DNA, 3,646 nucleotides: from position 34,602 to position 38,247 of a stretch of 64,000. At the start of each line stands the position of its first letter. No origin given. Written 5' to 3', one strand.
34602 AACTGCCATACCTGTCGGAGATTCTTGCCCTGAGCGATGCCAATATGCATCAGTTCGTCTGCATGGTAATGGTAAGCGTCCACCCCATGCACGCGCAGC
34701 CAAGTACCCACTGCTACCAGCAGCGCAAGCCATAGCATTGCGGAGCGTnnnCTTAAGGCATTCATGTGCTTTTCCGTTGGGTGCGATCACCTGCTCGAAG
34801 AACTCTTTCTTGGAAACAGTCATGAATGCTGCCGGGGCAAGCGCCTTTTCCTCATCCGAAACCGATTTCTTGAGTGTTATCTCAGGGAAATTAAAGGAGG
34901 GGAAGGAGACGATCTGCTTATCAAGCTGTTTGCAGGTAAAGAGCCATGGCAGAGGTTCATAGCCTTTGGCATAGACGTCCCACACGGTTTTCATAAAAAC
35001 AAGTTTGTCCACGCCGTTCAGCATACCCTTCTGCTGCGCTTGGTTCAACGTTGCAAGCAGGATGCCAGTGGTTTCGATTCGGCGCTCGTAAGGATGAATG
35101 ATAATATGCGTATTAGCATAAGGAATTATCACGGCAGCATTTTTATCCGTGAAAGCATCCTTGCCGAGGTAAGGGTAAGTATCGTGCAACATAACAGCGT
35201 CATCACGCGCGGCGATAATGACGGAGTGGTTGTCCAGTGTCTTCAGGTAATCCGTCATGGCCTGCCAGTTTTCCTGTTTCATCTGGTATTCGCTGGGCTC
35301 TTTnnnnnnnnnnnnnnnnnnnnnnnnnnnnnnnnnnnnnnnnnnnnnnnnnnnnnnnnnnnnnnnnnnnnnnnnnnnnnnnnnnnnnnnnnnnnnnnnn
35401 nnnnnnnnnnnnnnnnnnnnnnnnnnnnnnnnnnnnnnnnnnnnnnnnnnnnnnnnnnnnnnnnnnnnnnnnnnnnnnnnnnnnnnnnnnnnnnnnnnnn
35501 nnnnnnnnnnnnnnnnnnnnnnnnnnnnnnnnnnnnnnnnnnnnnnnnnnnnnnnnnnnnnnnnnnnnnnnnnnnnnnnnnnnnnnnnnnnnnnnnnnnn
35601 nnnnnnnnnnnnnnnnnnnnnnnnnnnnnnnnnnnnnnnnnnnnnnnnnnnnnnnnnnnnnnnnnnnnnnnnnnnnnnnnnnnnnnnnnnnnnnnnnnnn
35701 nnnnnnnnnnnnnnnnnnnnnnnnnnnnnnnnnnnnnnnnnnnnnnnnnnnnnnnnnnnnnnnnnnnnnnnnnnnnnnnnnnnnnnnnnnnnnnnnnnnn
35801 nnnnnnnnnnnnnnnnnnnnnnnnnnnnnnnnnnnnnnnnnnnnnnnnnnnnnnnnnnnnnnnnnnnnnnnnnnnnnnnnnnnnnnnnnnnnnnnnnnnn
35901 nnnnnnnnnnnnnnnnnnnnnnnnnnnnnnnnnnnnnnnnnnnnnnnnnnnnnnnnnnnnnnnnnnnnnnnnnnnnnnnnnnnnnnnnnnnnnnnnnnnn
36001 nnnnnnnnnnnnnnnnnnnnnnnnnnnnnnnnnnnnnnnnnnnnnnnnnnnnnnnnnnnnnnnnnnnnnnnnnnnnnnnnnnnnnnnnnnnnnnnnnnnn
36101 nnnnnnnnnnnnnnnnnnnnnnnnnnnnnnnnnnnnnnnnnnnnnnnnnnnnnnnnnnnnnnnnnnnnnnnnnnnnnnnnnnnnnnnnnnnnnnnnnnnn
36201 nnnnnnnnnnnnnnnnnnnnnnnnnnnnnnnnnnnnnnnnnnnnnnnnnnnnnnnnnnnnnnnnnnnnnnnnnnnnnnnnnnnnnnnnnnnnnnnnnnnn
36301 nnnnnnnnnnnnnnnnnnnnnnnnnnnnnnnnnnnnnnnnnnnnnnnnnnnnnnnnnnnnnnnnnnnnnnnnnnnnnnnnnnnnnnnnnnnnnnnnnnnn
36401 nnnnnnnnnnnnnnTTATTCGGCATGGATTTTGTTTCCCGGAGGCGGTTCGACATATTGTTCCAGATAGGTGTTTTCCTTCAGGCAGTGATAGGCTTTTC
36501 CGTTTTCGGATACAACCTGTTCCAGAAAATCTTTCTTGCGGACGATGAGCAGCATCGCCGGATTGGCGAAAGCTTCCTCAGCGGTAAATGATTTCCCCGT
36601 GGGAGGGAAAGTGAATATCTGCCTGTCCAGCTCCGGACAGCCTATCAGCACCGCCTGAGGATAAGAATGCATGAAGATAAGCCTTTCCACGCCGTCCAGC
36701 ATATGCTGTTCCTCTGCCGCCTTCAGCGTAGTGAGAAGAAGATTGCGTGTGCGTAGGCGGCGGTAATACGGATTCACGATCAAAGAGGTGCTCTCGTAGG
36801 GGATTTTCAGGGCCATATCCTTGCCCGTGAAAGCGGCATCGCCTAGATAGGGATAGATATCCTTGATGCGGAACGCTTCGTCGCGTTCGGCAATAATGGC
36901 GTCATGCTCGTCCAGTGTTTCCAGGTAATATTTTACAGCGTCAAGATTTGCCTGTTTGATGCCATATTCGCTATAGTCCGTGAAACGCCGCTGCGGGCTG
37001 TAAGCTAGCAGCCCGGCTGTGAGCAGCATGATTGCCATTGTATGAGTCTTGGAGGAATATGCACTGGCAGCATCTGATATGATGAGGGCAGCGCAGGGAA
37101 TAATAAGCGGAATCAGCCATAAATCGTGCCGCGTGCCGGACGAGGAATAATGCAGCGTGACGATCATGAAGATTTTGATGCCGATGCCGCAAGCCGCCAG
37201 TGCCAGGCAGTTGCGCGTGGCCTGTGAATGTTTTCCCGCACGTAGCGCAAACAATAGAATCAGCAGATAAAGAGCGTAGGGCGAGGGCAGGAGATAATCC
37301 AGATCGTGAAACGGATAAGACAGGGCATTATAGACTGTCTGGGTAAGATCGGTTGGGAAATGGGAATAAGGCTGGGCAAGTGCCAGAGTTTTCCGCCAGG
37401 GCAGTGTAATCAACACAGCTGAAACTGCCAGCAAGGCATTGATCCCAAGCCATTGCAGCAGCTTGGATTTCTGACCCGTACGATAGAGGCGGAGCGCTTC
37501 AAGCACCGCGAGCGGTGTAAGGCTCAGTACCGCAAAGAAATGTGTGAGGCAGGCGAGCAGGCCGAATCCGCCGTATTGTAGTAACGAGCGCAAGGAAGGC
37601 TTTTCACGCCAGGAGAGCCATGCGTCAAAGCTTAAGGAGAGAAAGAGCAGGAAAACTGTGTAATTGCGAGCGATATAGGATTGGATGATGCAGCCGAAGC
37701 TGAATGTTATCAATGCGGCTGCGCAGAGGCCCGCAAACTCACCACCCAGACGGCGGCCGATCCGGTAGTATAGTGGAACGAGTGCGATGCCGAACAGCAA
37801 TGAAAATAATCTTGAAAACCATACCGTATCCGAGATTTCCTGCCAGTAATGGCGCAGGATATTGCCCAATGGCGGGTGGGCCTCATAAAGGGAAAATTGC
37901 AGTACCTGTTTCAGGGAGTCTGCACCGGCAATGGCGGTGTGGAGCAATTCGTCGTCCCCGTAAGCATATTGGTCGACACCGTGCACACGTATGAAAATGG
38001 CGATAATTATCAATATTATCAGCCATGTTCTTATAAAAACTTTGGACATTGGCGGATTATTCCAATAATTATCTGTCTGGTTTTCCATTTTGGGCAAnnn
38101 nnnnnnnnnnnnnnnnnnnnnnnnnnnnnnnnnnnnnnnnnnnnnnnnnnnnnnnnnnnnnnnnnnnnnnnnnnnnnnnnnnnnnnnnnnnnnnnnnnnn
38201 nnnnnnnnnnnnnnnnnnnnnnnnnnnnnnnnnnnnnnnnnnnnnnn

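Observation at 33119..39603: Three tandem ArnT/PMT-like GT-C glycosyltransferase paralogs divergently paired with a GT2-methyltransferase fusion, between clpP and valS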

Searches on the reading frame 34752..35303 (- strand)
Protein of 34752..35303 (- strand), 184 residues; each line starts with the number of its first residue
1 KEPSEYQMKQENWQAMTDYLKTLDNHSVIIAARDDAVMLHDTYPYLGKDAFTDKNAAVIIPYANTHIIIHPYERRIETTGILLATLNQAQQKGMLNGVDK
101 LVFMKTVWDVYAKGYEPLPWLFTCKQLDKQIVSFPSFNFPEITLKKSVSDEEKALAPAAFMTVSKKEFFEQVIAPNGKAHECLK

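Call 64: predict_structure(alignment_id=A3)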
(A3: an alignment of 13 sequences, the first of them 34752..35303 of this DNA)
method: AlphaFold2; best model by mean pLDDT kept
length: 184 residues; sequences in the alignment: 13
mean_pLDDT: 88.6   pTM: 0.88
mean pLDDT of the five models: 88.6, 88.1, 88.0, 87.8, 87.6
residues with pLDDT >= 90: 124; 70-90: 43; 50-70: 9; < 50: 8
segments of 3 or more residues with pLDDT < 50: 1-5, 111-113
pLDDT, mean of each block of 10 residues (from residue 1): 58 94 98 94 92 93 97 93 97 98 86 71 92 86 72 81 98 95 87
secondary structure, 60 per line:
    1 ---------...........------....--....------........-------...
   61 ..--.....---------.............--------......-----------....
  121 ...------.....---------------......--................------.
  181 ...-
elements in order: H10-20 E27-30 H33-36 H43-50 E58-62 E65-69 H79-91 E100-105 H117-123 E130-134 H150-155 E158-164 H165-173 H180-183

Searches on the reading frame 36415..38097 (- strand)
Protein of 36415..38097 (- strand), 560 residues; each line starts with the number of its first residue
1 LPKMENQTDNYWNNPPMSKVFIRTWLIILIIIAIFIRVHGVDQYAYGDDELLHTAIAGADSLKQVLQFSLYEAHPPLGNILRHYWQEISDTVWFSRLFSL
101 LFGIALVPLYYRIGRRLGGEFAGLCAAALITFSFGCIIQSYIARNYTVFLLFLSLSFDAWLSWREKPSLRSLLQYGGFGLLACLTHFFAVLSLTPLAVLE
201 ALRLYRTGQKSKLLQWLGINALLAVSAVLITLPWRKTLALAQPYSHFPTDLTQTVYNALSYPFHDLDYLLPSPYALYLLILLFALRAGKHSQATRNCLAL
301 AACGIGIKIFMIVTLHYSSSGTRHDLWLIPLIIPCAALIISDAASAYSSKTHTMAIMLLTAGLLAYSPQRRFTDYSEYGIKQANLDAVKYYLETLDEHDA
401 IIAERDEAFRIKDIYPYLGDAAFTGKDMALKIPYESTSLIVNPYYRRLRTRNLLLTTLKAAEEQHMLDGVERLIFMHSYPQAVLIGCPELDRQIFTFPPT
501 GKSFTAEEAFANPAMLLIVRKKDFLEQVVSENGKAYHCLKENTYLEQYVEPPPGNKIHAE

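Call 3: search_protein_families(library=pfam, proteins=[window:36415-38097:-], max_evalue=0.1)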
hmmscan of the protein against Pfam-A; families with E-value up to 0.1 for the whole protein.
window:36415-38097:- (560 aa): 3 families
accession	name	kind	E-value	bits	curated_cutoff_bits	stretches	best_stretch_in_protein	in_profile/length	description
PF02366.24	PMT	-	2.5e-08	34.2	22.7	1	86-247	75-241/245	Dolichyl-phosphate-mannose-protein mannosyltransferase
PF13231.12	PMT_2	-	3.5e-05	24.5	26.1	1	74-230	2-159/160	Dolichyl-phosphate-mannose-protein mannosyltransferase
PF25221.1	5TMH_Lnb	-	0.03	14.8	25.2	1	276-366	19-111/144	Lnb transmembrane domain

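Call 4: search_protein_families(library=ncbifam, proteins=[window:36415-38097:-], max_evalue=0.1)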
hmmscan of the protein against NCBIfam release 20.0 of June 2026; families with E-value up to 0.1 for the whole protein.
window:36415-38097:- (560 aa): 1 family
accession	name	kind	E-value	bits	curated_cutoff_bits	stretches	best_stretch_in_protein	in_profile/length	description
TIGR04154.1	archaeo_STT3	subfamily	0.00088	17.7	450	1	97-138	100-141/831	oligosaccharyl transferase, archaeosortase A system-associated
